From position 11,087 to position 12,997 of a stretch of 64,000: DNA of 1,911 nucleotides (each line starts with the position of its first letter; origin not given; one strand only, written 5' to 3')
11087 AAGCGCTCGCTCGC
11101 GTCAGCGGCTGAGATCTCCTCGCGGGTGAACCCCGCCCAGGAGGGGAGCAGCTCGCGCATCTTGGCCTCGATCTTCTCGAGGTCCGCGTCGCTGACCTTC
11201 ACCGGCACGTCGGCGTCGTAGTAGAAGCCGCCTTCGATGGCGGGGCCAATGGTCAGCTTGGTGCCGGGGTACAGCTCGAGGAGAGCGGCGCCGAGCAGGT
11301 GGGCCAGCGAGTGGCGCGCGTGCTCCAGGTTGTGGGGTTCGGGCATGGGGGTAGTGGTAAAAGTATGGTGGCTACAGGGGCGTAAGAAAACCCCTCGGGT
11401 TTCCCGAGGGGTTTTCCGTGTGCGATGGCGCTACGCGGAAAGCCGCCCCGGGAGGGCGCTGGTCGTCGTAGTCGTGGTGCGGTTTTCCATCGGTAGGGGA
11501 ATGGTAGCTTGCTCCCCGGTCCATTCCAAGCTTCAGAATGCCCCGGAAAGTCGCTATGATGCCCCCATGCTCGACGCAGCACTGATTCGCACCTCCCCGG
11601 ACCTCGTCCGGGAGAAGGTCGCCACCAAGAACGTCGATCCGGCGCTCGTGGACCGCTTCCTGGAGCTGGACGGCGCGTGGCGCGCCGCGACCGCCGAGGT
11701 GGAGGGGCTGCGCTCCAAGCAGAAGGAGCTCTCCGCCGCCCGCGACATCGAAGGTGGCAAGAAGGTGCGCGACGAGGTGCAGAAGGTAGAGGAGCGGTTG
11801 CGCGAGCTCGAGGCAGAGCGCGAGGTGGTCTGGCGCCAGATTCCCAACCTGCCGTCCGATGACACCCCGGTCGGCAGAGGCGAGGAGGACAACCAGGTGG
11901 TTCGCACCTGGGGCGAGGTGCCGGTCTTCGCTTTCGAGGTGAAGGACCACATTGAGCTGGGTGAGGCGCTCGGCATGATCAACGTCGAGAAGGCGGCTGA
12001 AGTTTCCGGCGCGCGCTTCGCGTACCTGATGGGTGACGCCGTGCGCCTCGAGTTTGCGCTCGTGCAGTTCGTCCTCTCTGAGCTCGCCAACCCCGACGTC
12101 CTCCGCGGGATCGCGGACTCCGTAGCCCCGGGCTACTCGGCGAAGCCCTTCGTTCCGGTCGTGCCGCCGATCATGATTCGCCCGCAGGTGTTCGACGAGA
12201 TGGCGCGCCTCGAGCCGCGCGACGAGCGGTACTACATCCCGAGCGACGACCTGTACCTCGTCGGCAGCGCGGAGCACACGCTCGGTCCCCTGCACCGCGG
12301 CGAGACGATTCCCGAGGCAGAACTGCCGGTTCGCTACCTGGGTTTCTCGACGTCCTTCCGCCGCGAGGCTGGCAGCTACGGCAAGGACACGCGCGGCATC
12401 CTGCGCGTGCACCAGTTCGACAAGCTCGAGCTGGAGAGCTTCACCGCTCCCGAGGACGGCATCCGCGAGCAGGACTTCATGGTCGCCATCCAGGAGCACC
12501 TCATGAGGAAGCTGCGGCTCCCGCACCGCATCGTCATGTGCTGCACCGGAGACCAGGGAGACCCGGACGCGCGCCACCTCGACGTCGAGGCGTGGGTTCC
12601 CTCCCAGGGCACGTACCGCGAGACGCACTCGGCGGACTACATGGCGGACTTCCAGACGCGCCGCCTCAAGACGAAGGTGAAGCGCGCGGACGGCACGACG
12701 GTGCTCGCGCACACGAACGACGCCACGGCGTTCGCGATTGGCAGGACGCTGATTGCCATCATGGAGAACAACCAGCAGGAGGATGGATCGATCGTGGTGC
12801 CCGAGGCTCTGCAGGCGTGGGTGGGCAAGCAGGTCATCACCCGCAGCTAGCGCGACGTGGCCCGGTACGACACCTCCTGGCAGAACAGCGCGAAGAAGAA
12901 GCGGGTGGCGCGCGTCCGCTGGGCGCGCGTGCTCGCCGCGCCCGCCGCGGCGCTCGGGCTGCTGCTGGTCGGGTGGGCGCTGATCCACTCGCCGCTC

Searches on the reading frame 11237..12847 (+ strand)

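Call 21: search_protein_families(library=pfam, proteins=[window:11237-12847:+])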
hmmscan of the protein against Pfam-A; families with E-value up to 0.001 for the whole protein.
window:11237-12847:+ (537 aa): 2 families
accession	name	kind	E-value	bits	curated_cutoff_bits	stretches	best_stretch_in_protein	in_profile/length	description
PF00587.30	tRNA-synt_2b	-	3e-25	89.8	29.3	1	337-512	9-179/179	tRNA synthetase class II core domain (G, H, P, S and T)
PF02403.27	Seryl_tRNA_N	-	1e-17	64.8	28.2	1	111-206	1-108/108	Seryl-tRNA synthetase N-terminal domain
